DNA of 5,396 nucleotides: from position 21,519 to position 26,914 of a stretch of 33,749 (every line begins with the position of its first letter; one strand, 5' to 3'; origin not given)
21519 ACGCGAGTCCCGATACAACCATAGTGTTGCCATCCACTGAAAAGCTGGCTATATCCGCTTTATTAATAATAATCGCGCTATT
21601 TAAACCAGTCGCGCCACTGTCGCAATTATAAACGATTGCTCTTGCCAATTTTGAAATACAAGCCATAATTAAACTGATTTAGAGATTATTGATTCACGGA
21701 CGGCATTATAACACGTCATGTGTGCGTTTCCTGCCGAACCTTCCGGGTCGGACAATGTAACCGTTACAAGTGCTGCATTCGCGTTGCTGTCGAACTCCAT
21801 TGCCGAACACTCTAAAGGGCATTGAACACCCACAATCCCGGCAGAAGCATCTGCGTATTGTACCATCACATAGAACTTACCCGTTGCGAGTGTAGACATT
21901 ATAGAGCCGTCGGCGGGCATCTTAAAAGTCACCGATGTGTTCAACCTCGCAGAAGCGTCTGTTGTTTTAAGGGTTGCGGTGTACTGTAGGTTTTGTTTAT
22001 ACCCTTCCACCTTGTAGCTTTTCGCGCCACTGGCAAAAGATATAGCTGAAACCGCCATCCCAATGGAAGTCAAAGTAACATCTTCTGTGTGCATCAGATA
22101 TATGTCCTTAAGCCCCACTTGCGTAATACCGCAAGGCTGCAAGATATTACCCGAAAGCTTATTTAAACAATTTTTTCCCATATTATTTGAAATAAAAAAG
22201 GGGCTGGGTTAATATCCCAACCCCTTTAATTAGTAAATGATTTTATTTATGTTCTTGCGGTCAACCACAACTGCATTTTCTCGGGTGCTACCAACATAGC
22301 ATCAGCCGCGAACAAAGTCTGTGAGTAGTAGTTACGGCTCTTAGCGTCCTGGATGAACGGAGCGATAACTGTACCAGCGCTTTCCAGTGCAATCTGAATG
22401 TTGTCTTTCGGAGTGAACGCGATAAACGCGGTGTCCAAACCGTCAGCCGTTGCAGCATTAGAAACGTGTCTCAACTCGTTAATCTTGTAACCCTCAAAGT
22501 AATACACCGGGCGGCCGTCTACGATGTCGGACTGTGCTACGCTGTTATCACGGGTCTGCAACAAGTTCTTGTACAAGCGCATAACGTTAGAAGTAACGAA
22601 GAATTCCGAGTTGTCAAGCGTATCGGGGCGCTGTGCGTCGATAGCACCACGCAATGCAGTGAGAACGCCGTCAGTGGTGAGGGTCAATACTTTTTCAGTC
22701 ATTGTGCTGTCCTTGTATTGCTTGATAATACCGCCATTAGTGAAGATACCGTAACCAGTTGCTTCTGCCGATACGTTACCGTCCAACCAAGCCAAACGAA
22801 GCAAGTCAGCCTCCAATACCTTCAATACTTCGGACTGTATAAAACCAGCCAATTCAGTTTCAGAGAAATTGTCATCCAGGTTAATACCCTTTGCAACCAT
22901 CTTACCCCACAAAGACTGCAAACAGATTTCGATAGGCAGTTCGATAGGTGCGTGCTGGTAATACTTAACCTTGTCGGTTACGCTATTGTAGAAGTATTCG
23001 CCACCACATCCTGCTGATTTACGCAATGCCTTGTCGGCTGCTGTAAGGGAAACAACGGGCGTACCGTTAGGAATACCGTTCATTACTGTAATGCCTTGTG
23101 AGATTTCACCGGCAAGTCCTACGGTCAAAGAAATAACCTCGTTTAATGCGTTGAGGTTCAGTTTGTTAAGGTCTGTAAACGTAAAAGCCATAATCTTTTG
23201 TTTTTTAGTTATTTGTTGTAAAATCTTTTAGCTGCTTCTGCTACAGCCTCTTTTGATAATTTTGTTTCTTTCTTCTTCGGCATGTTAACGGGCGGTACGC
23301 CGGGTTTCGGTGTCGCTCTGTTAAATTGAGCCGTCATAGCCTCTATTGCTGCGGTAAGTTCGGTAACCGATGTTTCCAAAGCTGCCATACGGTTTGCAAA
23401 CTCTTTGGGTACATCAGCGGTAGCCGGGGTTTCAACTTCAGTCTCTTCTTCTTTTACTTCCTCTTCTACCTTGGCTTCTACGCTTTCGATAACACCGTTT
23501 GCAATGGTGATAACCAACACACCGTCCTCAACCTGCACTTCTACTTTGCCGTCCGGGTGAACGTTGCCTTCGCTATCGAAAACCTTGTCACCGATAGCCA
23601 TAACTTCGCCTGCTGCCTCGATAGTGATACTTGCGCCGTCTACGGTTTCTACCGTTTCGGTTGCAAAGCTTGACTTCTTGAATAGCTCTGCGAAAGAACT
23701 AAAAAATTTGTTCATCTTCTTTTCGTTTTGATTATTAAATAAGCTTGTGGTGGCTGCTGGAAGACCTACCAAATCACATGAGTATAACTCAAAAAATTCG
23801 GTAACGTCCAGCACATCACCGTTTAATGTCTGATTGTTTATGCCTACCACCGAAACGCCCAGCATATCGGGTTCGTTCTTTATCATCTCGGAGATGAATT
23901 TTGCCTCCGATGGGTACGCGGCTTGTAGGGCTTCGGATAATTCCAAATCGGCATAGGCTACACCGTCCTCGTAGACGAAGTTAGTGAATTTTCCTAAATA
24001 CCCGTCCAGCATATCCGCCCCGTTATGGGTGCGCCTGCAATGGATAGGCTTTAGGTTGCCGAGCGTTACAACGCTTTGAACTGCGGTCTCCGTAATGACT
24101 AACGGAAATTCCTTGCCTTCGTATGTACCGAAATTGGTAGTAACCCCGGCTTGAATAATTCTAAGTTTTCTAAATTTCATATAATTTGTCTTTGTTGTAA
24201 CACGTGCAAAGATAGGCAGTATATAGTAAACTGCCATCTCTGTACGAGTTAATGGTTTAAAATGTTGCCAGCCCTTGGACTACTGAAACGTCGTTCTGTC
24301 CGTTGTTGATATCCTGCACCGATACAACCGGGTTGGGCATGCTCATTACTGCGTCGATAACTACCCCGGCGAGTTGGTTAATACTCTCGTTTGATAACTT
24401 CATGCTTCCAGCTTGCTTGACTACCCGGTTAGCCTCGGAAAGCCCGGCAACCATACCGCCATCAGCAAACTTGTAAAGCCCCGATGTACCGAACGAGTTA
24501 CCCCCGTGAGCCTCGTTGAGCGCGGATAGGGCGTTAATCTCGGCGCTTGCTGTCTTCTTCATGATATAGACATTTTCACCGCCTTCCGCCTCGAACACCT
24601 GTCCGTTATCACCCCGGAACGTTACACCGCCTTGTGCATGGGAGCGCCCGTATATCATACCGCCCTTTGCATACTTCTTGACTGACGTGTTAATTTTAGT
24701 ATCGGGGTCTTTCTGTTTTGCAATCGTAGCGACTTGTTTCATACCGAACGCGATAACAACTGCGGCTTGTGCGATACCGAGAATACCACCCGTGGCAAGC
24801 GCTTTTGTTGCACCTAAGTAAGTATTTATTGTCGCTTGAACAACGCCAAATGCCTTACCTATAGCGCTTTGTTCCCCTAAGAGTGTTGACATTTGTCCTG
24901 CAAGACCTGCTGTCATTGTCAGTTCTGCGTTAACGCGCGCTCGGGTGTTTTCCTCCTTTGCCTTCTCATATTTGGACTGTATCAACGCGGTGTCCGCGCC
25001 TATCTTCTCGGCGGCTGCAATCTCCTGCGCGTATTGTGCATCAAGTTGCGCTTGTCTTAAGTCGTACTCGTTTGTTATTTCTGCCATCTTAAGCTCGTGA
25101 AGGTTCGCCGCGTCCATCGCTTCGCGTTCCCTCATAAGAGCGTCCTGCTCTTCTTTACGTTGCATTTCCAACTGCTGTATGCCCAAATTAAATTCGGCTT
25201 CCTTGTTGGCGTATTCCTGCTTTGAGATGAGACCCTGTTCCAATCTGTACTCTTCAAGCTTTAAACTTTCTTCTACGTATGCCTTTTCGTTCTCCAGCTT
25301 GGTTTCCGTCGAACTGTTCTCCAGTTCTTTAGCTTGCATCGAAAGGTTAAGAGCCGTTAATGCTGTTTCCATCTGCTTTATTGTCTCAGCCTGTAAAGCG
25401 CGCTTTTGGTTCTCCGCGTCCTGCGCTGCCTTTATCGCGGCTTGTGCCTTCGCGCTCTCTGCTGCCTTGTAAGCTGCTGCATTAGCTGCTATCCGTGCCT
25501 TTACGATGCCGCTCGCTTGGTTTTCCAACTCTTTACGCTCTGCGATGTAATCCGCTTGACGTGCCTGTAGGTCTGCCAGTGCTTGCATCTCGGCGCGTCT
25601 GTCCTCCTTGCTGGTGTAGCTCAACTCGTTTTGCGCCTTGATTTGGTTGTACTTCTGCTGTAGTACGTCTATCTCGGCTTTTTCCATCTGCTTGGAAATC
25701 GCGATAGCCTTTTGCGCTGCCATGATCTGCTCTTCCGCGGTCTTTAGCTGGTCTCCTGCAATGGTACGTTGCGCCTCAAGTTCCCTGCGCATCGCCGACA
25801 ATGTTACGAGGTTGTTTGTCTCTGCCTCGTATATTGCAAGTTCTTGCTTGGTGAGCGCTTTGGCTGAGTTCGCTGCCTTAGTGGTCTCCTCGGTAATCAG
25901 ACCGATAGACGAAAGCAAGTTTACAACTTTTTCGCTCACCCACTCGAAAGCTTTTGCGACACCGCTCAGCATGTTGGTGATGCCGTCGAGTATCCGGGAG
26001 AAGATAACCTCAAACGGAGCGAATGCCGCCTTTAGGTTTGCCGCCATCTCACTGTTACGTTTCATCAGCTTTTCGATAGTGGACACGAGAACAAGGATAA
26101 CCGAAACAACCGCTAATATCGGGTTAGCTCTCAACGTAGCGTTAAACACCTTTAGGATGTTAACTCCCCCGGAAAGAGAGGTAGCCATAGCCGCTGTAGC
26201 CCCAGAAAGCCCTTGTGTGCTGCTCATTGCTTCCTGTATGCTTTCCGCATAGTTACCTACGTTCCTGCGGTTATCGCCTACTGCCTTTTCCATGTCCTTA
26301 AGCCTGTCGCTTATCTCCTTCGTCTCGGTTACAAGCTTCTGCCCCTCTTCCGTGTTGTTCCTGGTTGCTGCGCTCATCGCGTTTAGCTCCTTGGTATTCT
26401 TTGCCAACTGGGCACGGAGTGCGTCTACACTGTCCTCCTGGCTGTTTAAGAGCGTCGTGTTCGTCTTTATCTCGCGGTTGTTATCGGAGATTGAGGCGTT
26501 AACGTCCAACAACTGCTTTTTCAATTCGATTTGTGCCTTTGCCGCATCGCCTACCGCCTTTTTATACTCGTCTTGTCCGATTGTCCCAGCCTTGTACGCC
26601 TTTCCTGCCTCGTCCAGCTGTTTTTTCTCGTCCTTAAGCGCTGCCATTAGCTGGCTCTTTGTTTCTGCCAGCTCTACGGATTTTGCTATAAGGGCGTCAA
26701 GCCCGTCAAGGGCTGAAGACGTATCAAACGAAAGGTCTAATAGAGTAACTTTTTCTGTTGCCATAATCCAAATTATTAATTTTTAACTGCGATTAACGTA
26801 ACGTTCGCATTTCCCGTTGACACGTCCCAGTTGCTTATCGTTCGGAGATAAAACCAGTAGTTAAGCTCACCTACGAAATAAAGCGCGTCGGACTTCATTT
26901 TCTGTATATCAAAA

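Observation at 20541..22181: Tandem triplication of a structural gene of about 175 aa between the capsid and portal genes, with a conserved N-terminal C-x11-C pair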

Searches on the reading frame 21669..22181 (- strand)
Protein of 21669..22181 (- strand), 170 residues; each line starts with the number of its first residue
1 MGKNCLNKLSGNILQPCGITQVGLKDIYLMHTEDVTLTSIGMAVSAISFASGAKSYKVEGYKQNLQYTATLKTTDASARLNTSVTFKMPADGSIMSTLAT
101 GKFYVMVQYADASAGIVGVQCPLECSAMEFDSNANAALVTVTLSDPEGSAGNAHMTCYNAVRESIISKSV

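Call 5: search_protein_families(library=phrogs, proteins=[window:21669-22181:-], max_evalue=0.01)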
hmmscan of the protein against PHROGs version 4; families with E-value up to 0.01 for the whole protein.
window:21669-22181:- (170 aa): 0 families

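Call 6: search_protein_families(library=pfam, proteins=[window:21669-22181:-], max_evalue=0.01)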
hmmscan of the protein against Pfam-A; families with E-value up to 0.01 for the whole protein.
window:21669-22181:- (170 aa): 0 families

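Call 15: find_homologous_proteins(query=window:21669-22181:-, max_evalue=0.001)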
Query window:21669-22181:- (170 aa): 1584 proteins with E <= 0.001 among 1635 candidates; the best 120 are listed.
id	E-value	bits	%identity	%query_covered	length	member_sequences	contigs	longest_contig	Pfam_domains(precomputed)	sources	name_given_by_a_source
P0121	2.7e-104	364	100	100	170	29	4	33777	-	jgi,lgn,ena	jgi:hypothetical protein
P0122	6.7e-95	333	92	100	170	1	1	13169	-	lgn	-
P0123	1.0e-93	329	91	100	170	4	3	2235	-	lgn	-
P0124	1.6e-93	329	91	100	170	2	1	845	-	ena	-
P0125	9.3e-93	326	90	100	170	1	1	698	-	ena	-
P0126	1.4e-92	326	91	100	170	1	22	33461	-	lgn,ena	-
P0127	3.4e-92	324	91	100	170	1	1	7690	-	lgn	-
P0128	4.8e-92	324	91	100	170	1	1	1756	-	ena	-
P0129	5.8e-92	324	91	99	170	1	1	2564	-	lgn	-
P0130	9.0e-92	323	90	100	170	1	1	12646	-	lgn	-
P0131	1.0e-91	323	89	100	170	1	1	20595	-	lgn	-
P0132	1.3e-91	322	90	100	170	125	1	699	-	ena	-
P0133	1.5e-91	322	89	100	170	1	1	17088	-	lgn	-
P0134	2.5e-91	322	89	100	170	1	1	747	-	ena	-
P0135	2.8e-91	321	88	100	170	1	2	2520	-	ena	-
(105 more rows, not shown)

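Call 47: find_encoding_contigs(protein=P0121, flank=6000, max_places=6)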
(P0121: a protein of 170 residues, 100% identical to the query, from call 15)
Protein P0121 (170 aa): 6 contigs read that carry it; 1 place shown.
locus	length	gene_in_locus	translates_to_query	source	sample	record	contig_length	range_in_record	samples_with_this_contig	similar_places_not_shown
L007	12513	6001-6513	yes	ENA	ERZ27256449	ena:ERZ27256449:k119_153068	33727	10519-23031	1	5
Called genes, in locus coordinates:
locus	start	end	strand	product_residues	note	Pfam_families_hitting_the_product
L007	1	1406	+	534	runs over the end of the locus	-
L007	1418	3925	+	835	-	-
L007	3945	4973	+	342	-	-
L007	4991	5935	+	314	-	-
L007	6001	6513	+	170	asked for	-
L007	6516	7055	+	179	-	-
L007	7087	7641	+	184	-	-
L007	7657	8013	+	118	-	-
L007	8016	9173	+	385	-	-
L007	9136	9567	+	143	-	-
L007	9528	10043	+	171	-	-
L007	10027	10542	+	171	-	PF05838:Glyco_hydro_108, PF09374:PG_binding_3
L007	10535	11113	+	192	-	PF20186:DUF6549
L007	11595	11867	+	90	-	-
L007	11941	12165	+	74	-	-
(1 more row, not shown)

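Call 48: find_encoding_contigs(protein=P0126, flank=6000, max_places=8)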
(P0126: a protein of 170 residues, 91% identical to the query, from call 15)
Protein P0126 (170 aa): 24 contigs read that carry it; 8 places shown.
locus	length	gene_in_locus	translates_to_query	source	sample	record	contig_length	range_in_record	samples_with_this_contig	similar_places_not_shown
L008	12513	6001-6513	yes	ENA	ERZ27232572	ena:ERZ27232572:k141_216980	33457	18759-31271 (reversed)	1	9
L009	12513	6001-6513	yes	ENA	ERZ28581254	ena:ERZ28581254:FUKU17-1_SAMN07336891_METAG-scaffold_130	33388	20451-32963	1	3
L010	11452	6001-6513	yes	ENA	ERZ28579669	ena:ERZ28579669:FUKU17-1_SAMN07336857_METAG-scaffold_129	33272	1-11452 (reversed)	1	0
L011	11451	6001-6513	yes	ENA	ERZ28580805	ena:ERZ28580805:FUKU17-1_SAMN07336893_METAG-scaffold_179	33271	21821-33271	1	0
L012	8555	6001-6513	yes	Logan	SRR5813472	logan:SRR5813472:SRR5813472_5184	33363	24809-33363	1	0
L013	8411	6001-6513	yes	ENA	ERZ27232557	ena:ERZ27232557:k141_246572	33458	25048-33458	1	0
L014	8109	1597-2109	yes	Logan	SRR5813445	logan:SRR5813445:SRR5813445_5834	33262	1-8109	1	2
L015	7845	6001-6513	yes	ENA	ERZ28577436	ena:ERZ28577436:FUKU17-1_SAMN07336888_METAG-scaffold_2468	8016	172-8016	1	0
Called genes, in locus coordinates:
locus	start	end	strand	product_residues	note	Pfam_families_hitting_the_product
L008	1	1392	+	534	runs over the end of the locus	-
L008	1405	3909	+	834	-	-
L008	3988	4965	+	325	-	-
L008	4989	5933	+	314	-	-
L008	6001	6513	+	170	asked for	-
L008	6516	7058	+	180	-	-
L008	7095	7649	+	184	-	-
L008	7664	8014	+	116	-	-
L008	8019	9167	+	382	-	-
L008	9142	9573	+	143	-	-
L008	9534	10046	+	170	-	-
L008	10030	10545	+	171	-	PF05838:Glyco_hydro_108, PF09374:PG_binding_3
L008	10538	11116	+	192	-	PF20186:DUF6549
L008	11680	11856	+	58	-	-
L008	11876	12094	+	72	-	-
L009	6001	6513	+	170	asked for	-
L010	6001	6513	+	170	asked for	-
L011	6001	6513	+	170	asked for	-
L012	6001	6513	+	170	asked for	-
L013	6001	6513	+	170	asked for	-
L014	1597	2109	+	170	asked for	-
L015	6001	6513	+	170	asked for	-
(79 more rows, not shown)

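Call 54: search_protein_families(library=ncbifam, proteins=[window:21669-22181:-], max_evalue=0.1)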
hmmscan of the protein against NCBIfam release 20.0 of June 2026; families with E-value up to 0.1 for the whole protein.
window:21669-22181:- (170 aa): 2 families
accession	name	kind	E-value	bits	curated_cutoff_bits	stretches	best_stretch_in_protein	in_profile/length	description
NF009601.0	PRK13043.1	equivalog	0.012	14.8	465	1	37-109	20-90/241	superantigen-like protein SSL14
TIGR04411.1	T2SS_GspN_Lepto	equivalog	0.042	13.3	50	1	56-124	119-185/280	type II secretion system protein GspN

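Call 74: predict_structure(alignment_id=A3)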
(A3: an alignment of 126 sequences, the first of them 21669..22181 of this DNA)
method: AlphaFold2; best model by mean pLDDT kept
length: 170 residues; sequences in the alignment: 126
mean_pLDDT: 77.7   pTM: 0.73
mean pLDDT of the five models: 77.7, 76.5, 74.8, 71.8, 67.2
residues with pLDDT >= 90: 37; 70-90: 84; 50-70: 42; < 50: 7
segments of 3 or more residues with pLDDT < 50: 1-4, 6-8
pLDDT, mean of each block of 10 residues (from residue 1): 46 57 80 90 89 86 70 60 84 85 89 85 87 71 73 77 91
secondary structure, 60 per line:
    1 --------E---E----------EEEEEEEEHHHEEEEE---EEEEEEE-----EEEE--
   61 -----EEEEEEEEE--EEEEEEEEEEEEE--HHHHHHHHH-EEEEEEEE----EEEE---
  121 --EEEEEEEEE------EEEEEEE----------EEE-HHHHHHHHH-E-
elements in order: E24-31 E35-39 E43-49 E55-58 E66-74 E77-89 H92-100 E102-109 E114-117 E123-131 E138-144 E155-157 H159-167

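Call 76: fold_search(model_id=the predicted structure, library=pdb)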
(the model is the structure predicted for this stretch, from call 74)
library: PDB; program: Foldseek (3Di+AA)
matches with E <= 10: 570; with E <= 0.001: 1
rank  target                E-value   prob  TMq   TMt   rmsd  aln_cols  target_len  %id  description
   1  9hz7_M                8.1e-04  1.00  0.38  0.47   7.1       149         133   13  Agrobacterium phage 7-7-1 tail (released 2025-12-10)
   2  9xps_B                4.1e-03  0.97  0.33  0.17   9.8       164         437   10  The neck structure of the Phage Phikz (released 2026-02-11)
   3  9ki1_4                6.4e-03  1.00  0.37  0.52   9.1       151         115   10  Baseplate structure of Escherichia phage Mu (released 2025-02-12)
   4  9khy_A                9.8e-03  1.00  0.39  0.54   9.1       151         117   10  Terminator and trunk structure of Escherichia phage Mu (released 2025-02-12)
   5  8fop_C                1.0e-02  0.98  0.34  0.42   9.1       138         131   14  Structure of Agrobacterium tumefaciens bacteriophage Milano curved tail (released 2024-01-17)
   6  8fop_B                1.2e-02  0.98  0.34  0.42   9.0       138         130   14  Structure of Agrobacterium tumefaciens bacteriophage Milano curved tail (released 2024-01-17)
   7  8fwe_AU               1.5e-02  0.96  0.32  0.39   9.3       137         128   15  Neck structure of Agrobacterium phage Milano, C3 symmetry (released 2023-12-06)
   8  9cuy_X                1.5e-02  0.95  0.36  0.23   7.1       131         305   11  Bacteriophage PhiTE extended baseplate (released 2025-04-16)
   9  9d93_Md               1.7e-02  0.69  0.27  0.09  12.7       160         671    7  Mycobacteriophage Bxb1 tail tip - Composite map and model (released 2024-09-25)
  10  9lj8_S                2.1e-02  0.95  0.33  0.45   9.3       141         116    9  Tail structure of bacteriophage Mu in contracted state (released 2025-02-19)
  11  8fou                  3.8e-02  0.90  0.32  0.40   9.1       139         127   14  Structure of Agrobacterium tumefaciens bacteriophage Milano contracted tail-tube (released 2024-01-17)
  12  9cc7_E                4.0e-02  0.60  0.27  0.31  10.1       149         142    7  Bacteriophage PhiTE extended connector complex (released 2025-04-16)
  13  9d93_Mc               4.5e-02  0.63  0.29  0.09  12.6       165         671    7  Mycobacteriophage Bxb1 tail tip - Composite map and model (released 2024-09-25)
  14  6tba_3A               6.5e-02  0.89  0.33  0.44   8.8       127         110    9  Virion of native gene transfer agent (GTA) particle (released 2020-07-22)
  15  4fpw_B                6.9e-02  0.66  0.23  0.24   9.3       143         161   10  Crystal Structure of CalU16 from Micromonospora echinospora. Northeast Structural Genomics Consortium Target MiR12. (released 2012-12-12)
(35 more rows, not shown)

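Call 116: search_protein_families(library=padloc, proteins=[window:21669-22181:-], max_evalue=0.01)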
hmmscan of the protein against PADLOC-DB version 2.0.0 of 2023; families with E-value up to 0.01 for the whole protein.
window:21669-22181:- (170 aa): 0 families

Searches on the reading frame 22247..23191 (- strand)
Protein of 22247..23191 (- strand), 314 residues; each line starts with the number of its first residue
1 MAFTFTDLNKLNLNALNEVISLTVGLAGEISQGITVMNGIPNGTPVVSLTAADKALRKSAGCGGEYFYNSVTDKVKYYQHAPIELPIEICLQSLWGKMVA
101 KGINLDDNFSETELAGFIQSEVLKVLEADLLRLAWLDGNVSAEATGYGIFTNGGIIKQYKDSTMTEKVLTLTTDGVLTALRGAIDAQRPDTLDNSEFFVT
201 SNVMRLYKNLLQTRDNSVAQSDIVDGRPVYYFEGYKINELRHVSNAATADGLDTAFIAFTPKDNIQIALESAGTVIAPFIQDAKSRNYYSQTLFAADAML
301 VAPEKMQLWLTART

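Call 5: search_protein_families(library=phrogs, proteins=[window:22247-23191:-], max_evalue=0.01)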
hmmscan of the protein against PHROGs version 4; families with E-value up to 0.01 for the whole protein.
window:22247-23191:- (314 aa): 1 family
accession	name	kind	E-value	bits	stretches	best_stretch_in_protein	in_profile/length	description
phrog_1623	-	head and packaging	7.2e-05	23.3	1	151-270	152-263/305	virion structural protein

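Call 6: search_protein_families(library=pfam, proteins=[window:22247-23191:-], max_evalue=0.01)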
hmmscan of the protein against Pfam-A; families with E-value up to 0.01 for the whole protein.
window:22247-23191:- (314 aa): 0 families

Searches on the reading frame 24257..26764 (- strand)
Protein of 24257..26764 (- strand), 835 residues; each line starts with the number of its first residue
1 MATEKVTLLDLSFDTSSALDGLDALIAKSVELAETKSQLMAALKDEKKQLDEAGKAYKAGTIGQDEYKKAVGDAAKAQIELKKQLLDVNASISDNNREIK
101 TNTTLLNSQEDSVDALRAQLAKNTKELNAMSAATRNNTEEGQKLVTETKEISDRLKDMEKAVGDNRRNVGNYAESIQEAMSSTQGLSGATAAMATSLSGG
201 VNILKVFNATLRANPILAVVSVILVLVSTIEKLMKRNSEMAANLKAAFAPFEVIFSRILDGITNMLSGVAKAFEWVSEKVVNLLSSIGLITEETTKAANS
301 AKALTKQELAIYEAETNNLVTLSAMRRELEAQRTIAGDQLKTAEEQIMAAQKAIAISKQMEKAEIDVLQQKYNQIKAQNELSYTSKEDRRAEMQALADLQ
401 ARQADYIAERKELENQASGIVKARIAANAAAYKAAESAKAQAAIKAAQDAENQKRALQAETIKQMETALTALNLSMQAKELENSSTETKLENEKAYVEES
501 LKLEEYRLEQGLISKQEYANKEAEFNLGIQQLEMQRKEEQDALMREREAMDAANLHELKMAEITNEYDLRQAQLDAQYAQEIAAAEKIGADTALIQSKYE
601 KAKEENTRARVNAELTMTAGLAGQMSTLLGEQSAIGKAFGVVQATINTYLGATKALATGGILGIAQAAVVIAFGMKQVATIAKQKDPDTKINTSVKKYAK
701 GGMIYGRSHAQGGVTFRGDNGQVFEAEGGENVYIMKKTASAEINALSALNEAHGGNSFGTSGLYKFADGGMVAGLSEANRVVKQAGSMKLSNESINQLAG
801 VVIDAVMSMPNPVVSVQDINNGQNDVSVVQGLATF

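Call 5: search_protein_families(library=phrogs, proteins=[window:24257-26764:-], max_evalue=0.01)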
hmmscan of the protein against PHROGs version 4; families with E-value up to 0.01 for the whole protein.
window:24257-26764:- (835 aa): 4 families
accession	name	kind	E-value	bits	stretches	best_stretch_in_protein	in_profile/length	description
phrog_20660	-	tail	5.9e-13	49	1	45-578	45-563/1106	tail length tape measure protein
phrog_1538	-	tail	2e-11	44.4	1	146-681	162-700/811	tail length tape measure protein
phrog_3336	-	tail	1.6e-09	37.9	1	323-742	575-993/1051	tail length tape measure protein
phrog_1506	-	tail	2.5e-07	30.2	1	402-686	862-1173/1269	tail length tape measure protein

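Call 6: search_protein_families(library=pfam, proteins=[window:24257-26764:-], max_evalue=0.01)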
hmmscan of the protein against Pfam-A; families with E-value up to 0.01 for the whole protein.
window:24257-26764:- (835 aa): 1 family
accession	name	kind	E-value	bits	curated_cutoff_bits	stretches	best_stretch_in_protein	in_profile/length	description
PF25541.1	TBCA_PH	-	0.0014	18.8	27.8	1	34-132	22-120/139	PH domain-containing proteins, TBCA domain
